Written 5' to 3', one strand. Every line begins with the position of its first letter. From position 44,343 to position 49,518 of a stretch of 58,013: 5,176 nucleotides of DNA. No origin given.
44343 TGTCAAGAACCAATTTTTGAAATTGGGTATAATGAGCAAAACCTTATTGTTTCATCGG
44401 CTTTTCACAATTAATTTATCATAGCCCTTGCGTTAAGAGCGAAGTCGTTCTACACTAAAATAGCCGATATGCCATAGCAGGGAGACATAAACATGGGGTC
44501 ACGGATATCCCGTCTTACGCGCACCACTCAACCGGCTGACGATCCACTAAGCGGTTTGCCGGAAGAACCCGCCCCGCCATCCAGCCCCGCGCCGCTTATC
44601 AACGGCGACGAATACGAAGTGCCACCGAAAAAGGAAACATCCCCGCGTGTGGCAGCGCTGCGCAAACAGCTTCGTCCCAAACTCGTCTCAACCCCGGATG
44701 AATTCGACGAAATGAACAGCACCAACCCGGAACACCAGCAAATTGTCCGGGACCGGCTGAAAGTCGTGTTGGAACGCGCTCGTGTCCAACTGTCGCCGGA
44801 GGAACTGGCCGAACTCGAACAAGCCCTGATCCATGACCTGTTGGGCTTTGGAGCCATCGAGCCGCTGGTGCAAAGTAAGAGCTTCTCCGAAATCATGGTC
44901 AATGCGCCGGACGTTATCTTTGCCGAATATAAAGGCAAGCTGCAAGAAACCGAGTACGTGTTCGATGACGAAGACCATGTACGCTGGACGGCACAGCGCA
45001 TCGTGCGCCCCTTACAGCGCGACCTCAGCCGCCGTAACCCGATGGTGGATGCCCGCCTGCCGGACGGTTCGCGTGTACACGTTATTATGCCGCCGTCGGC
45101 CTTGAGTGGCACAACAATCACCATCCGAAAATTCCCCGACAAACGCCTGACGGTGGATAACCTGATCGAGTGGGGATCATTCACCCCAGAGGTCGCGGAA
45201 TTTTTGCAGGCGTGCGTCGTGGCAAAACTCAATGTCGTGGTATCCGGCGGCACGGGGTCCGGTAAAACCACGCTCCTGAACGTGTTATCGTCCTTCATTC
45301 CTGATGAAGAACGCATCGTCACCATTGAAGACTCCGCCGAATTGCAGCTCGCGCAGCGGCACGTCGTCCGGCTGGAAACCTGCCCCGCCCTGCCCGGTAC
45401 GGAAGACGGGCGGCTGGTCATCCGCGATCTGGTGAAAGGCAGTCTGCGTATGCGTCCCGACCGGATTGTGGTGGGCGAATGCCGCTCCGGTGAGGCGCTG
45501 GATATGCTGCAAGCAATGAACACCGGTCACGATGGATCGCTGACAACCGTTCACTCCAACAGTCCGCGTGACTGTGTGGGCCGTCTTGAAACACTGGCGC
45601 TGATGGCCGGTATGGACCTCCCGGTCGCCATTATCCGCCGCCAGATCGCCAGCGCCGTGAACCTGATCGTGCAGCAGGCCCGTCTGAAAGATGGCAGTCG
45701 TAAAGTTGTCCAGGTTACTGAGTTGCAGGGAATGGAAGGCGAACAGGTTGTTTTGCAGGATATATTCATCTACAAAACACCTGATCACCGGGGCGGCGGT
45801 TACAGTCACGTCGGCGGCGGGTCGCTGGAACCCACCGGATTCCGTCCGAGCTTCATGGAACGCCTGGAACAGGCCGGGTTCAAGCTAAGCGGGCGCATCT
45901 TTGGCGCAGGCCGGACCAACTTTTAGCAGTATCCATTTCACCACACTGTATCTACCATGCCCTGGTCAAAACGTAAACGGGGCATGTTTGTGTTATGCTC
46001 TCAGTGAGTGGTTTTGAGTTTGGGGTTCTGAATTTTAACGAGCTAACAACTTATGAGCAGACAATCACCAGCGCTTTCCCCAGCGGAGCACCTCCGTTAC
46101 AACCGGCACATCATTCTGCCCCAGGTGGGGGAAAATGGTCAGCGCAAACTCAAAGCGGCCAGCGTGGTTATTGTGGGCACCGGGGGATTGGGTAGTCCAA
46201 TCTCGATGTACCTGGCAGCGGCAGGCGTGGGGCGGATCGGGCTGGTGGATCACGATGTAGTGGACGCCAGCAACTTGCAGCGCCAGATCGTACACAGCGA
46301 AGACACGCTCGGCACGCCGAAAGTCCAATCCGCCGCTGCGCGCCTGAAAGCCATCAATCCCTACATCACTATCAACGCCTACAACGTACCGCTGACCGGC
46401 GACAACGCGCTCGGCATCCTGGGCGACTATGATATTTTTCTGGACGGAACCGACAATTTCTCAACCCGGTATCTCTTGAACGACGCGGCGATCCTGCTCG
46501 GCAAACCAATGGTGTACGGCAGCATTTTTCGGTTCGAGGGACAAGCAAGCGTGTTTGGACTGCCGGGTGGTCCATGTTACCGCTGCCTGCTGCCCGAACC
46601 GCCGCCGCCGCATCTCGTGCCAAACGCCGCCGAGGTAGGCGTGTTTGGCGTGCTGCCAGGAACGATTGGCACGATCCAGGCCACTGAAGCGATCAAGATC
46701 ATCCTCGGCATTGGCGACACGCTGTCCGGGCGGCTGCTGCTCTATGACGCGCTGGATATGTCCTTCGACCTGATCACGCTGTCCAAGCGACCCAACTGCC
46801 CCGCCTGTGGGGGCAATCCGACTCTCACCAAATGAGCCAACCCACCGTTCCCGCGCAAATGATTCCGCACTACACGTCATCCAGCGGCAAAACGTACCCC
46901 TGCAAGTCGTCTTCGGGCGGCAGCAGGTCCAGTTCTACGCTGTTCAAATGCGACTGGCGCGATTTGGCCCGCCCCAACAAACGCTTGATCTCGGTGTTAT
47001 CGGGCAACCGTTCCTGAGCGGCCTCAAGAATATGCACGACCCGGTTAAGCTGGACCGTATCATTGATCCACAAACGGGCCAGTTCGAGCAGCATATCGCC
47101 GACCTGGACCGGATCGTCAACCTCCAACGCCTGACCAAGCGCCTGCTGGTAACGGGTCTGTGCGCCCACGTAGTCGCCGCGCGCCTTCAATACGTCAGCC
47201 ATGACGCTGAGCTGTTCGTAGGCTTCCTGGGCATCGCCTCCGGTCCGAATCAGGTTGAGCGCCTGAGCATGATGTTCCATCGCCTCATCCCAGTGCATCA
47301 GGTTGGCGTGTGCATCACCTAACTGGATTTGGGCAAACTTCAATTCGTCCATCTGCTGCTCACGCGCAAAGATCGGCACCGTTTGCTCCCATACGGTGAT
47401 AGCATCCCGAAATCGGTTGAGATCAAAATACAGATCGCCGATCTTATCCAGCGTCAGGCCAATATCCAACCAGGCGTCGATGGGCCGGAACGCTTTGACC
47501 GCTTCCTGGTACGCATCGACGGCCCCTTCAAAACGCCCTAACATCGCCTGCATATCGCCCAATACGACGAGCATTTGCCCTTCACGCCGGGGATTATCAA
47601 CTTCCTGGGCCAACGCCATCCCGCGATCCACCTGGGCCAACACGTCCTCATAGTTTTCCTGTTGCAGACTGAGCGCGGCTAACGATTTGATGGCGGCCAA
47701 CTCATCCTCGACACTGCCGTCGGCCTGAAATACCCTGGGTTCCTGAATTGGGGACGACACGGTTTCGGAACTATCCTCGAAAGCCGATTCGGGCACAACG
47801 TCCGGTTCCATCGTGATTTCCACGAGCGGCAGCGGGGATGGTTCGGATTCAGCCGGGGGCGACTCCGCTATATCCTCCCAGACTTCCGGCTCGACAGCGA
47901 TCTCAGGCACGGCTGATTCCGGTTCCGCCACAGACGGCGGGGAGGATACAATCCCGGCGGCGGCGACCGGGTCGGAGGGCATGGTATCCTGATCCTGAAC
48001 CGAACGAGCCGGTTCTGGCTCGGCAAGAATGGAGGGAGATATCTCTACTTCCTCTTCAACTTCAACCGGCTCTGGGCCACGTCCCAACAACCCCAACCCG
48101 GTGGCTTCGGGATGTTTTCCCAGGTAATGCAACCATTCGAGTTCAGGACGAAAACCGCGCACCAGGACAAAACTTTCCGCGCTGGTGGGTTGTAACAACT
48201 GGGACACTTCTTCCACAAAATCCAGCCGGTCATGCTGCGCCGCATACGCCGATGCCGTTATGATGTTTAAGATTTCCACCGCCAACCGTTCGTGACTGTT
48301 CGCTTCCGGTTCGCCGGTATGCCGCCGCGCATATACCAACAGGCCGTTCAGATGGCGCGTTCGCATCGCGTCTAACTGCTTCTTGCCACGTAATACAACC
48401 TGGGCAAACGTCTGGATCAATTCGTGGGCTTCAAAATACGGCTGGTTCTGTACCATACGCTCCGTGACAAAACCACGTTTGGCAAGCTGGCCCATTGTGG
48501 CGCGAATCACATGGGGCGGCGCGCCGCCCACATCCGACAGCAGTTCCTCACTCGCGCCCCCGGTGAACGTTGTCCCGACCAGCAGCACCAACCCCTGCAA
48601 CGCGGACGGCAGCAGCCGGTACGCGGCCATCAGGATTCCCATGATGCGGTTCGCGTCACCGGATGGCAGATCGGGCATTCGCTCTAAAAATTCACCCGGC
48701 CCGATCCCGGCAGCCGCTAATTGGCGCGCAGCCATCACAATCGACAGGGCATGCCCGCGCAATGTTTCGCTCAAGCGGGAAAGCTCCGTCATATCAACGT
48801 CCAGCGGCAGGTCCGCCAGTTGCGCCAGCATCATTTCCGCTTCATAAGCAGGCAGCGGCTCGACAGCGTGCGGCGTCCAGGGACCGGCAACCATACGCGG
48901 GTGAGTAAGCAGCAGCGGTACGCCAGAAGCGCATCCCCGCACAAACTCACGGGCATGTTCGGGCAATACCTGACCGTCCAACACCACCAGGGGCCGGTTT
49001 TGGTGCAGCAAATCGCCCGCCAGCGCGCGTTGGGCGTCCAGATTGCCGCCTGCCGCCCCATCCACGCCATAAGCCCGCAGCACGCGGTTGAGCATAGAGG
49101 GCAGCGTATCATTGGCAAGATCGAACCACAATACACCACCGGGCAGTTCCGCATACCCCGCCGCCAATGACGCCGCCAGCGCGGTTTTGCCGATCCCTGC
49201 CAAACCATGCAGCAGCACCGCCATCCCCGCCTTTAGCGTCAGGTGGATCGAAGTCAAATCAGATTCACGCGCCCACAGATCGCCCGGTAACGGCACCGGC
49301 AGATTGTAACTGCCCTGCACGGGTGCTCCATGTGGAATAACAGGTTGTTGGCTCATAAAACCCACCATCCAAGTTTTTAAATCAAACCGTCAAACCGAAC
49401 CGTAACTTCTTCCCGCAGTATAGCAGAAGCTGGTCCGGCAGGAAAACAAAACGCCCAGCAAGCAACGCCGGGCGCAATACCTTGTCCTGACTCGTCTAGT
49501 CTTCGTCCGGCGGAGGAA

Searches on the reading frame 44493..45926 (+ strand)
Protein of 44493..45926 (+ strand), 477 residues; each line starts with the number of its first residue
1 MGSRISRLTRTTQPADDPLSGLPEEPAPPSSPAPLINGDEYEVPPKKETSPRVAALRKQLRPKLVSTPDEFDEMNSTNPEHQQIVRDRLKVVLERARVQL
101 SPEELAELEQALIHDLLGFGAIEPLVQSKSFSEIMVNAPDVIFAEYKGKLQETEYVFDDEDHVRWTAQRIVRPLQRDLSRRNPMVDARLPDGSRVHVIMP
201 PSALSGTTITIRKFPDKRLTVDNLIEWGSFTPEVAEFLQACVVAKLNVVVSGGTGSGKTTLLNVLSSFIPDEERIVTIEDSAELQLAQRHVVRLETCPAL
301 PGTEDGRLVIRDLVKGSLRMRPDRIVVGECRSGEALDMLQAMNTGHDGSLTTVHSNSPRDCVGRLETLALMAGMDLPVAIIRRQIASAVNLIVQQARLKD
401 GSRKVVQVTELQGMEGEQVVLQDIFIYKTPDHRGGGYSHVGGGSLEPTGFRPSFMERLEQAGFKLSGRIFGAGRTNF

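Call 56: search_protein_families(library=pfam, proteins=[window:44493-45926:+], max_evalue=0.0001)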
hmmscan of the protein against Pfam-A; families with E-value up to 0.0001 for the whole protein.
window:44493-45926:+ (477 aa): 1 family
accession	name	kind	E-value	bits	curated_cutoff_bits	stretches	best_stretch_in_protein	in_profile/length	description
PF00437.27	T2SSE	-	9e-60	202.7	24.9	1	118-395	4-275/370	Type II/IV secretion system protein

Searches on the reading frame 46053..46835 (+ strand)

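Call 87: search_protein_families(library=pfam, proteins=[window:46053-46835:+], max_evalue=0.001)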
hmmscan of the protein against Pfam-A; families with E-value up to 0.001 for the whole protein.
window:46053-46835:+ (260 aa): 1 family
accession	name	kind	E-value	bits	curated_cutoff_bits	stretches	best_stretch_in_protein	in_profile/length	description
PF00899.27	ThiF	-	3e-78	262.7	28.1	1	16-251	1-238/238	ThiF family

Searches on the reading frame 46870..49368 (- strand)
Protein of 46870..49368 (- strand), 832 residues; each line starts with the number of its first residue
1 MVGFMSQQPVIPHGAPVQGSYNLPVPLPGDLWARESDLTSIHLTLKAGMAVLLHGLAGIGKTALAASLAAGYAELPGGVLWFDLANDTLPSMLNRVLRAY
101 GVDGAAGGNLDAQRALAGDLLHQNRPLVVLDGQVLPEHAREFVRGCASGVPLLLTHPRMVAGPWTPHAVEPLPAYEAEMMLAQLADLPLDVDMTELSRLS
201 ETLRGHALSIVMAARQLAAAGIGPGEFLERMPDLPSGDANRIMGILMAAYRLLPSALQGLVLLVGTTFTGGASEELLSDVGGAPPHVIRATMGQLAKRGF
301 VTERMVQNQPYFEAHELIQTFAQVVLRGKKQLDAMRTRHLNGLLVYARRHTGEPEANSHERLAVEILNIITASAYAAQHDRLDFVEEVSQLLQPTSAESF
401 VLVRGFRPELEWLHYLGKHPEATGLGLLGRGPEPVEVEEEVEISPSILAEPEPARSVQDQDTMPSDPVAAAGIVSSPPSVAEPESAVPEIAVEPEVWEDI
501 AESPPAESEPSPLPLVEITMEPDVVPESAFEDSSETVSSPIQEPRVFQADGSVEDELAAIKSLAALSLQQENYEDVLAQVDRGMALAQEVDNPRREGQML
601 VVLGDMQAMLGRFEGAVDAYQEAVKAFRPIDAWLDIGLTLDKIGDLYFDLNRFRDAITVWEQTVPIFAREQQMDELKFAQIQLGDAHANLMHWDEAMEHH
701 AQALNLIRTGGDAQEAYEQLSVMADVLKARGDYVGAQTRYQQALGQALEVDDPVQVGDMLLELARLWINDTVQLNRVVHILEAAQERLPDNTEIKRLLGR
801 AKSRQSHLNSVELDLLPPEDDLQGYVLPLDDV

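Call 56: search_protein_families(library=pfam, proteins=[window:46870-49368:-], max_evalue=0.0001)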
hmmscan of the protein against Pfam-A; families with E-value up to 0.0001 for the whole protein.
window:46870-49368:- (832 aa): 9 families
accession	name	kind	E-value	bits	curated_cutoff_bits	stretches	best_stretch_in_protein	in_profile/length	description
PF13424.12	TPR_12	-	2.4e-13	50.5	30.1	1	558-628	3-76/77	Tetratricopeptide repeat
PF17874.7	TPR_MalT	-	2.3e-10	40.7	45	1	556-785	2-229/336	MalT-like TPR region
PF07719.23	TPR_2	-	6.5e-08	32.6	27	0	603-625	7-29/34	Tetratricopeptide repeat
PF13414.12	TPR_11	-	5.6e-07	29.6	26.8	0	606-625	3-22/42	TPR repeat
PF00515.34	TPR_1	-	1.4e-06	28.3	27.8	0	603-625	7-29/34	Tetratricopeptide repeat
PF13432.12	TPR_16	-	1.5e-06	29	32.7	0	590-627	24-61/65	Tetratricopeptide repeat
PF14938.12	SNAP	-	3.4e-06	27.2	25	0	653-795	90-236/282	Soluble NSF attachment protein, SNAP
PF13176.12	TPR_7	-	2.1e-05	24.7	27.9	0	720-753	2-35/36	Tetratricopeptide repeat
PF13401.12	AAA_22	-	6.5e-05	23.7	27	0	50-131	7-91/130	AAA domain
